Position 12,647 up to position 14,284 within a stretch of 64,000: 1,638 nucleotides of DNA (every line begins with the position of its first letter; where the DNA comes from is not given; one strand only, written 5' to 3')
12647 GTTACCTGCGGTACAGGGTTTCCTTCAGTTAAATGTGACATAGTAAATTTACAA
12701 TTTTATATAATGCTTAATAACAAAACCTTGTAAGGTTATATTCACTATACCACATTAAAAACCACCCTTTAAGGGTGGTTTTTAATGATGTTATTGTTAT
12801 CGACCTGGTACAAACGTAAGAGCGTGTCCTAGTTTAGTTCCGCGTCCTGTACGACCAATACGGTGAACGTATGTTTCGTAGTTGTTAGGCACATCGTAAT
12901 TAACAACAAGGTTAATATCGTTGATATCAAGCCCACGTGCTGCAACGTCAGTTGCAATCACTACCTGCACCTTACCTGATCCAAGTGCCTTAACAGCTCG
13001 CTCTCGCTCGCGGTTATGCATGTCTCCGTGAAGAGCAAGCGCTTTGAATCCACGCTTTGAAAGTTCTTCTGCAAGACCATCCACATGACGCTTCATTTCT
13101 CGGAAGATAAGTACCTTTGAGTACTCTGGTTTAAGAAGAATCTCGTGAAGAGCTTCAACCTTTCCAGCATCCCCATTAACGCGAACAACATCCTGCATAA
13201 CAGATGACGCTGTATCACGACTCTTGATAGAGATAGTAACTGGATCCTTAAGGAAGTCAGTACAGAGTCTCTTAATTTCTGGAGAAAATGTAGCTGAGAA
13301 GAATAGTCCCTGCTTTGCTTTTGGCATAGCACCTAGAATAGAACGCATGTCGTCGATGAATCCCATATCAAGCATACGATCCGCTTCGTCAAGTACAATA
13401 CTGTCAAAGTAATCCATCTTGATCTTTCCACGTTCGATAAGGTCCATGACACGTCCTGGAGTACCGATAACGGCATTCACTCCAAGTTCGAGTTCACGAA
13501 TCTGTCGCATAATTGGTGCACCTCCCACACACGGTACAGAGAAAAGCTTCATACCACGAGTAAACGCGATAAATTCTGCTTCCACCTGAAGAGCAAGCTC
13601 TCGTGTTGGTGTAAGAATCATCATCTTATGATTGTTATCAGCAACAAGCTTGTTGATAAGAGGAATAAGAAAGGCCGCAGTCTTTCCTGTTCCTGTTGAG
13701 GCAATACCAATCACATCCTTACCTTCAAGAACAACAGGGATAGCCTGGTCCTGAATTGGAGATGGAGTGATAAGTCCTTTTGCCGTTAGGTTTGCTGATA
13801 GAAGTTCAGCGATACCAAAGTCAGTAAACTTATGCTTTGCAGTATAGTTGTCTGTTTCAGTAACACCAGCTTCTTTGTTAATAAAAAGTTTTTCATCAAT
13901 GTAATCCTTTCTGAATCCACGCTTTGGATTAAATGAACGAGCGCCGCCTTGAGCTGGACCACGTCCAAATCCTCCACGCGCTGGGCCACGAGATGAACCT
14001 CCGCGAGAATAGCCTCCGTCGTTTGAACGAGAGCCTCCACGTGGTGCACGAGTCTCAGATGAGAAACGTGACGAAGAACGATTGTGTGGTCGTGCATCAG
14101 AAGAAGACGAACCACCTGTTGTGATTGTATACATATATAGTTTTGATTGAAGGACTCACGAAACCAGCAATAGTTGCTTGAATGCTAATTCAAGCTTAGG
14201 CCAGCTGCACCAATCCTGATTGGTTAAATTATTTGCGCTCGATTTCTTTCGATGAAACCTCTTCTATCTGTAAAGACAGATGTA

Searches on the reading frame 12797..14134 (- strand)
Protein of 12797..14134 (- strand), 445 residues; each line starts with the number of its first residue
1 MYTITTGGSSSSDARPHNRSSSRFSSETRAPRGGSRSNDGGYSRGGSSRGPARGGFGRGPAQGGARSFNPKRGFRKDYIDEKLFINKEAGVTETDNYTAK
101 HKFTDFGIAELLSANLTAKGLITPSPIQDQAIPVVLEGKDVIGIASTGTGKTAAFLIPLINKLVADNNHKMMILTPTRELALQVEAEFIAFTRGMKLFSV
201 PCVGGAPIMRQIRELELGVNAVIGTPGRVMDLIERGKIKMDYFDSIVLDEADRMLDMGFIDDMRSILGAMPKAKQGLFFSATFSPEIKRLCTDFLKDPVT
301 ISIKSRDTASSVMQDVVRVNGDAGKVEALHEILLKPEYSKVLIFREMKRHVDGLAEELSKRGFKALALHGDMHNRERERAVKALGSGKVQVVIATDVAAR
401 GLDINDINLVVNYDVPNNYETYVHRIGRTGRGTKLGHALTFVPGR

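Call 7: search_protein_families(library=pfam, proteins=[window:12797-14134:-], max_evalue=0.01)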
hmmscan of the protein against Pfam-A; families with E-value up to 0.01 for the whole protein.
window:12797-14134:- (445 aa): 5 families
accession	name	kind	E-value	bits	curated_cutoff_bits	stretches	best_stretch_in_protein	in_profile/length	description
PF00270.35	DEAD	-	4.1e-45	154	26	1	125-289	1-166/167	DEAD/DEAH box helicase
PF00271.37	Helicase_C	-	2.7e-32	111.7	23.5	1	325-431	2-108/110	Helicase conserved C-terminal domain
PF04851.21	ResIII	-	2.8e-07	31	22.5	1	126-283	6-162/164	Type III restriction enzyme, res subunit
PF14617.12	CMS1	-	0.003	17.4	35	1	220-251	177-208/250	U3-containing 90S pre-ribosomal complex subunit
PF22590.2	Cas3-like_C_2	-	0.007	17.1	27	0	339-432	3-104/106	CRISPR-associated nuclease/helicase Cas3, C-terminal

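Call 30: search_protein_families(library=ncbifam, proteins=[window:12797-14134:-], max_evalue=0.1)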
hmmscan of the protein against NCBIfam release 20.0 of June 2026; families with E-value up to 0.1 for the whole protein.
window:12797-14134:- (445 aa): 58 families (the best 25 are shown)
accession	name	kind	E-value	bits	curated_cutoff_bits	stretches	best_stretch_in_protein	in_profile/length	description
NF053631.1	RNA_helic_CshA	equivalog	1.5e-111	373.4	646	1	103-442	1-341/434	degradosome RNA helicase CshA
NF008744.0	PRK11776.1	equivalog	8.8e-103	344.3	524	1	100-442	3-346/460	ATP-dependent RNA helicase DbpA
NF053711.1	RNA_heli_RhlE1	exception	4.7e-96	322.2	750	1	103-442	3-348/434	RNA helicase RhlE1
NF007882.0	PRK10590.1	equivalog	1e-95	321.4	743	1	107-442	7-349/456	ATP-dependent RNA helicase RhlE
NF053636.1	DDHlcsCsdAPsy1082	equivalog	2.3e-94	316.8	890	1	102-440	4-345/512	DEAD/DEAH box helicase CsdA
NF053710.1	RNA_heli_RhlE2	exception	3.2e-89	300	925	1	103-442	3-353/635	RNA helicase RhlE2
NF008394.0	PRK11192.1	equivalog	2e-88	297.2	507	1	101-442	3-351/441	ATP-dependent RNA helicase SrmB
NF008642.0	PRK11634.1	equivalog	3.9e-88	296.4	989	1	101-444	6-351/628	DEAD/DEAH family ATP-dependent RNA helicase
NF003419.0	PRK04837.1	equivalog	9.8e-79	265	588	1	96-441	4-359/424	ATP-dependent RNA helicase RhlB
NF002340.1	PRK01297.1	equivalog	8.5e-78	261.7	564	1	102-442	2-353/372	ATP-dependent RNA helicase RhlB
NF003390.0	PRK04537.1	equivalog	1.7e-69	235.4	732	1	100-442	8-361/572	ATP-dependent RNA helicase RhlB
NF010337.0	PRK13766.1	equivalog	6.6e-20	70.8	610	2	312-434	336-470/781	Hef nuclease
TIGR00614.1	recQ_fam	subfamily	9.4e-18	64.2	219.8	1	327-441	214-329/470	RecQ family ATP-dependent DNA helicase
TIGR01389.1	recQ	equivalog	5.3e-17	61.5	640.2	1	319-438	205-324/591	DNA helicase RecQ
TIGR04121.1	DEXH_lig_assoc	equivalog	5.2e-15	54.2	850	1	123-443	13-357/804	ligase-associated DNA damage response DEXH box helicase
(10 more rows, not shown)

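Call 51: find_homologous_proteins(query=window:12797-14134:-, max_evalue=1e-20)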
Query window:12797-14134:- (445 aa): 8000 proteins with E <= 1e-20 among 8000 candidates; the best 120 are listed.
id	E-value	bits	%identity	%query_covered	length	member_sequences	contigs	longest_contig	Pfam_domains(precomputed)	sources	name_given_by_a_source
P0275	1.5e-290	981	100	100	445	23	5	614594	PF00270.36,PF00271.38,PF04851.22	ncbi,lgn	-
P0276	1.2e-256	870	89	100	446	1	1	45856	PF00270.36,PF00271.38,PF04851.22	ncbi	-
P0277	6.2e-253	857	86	100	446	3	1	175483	PF00270.36,PF00271.38,PF04851.22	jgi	jgi:superfamily II DNA/RNA helicase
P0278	9.9e-253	857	88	100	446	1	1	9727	PF00270.36,PF00271.38,PF04851.22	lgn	-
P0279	2.4e-252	856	87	100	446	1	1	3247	PF00270.36,PF00271.38,PF04851.22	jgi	jgi:superfamily II DNA/RNA helicase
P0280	1.4e-249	846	90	93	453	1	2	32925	PF00270.36,PF00271.38,PF04851.22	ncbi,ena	-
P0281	1.8e-249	846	90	92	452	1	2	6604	PF00270.36,PF00271.38,PF04851.22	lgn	-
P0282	2.1e-249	846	92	86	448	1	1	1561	PF00270.36,PF00271.38,PF04851.22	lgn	-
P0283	1.3e-248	843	85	100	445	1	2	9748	PF00270.36,PF00271.38,PF04851.22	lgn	-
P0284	3.5e-248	842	92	85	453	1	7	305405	PF00270.36,PF00271.38,PF04851.22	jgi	jgi:ATP-dependent RNA helicase RhlE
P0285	1.1e-247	840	92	85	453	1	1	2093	PF00270.36,PF00271.38,PF04851.22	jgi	jgi:ATP-dependent RNA helicase RhlE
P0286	5.1e-247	838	84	100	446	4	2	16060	PF00270.36,PF00271.38,PF04851.22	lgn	-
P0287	8.5e-245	831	85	100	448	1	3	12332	PF00270.36,PF00271.38,PF04851.22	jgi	jgi:superfamily II DNA/RNA helicase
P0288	1.7e-244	830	81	100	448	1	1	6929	PF00270.36,PF00271.38,PF04851.22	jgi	jgi:ATP-dependent RNA helicase RhlE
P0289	1.7e-244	830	85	100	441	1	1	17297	PF00270.36,PF00271.38,PF04851.22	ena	-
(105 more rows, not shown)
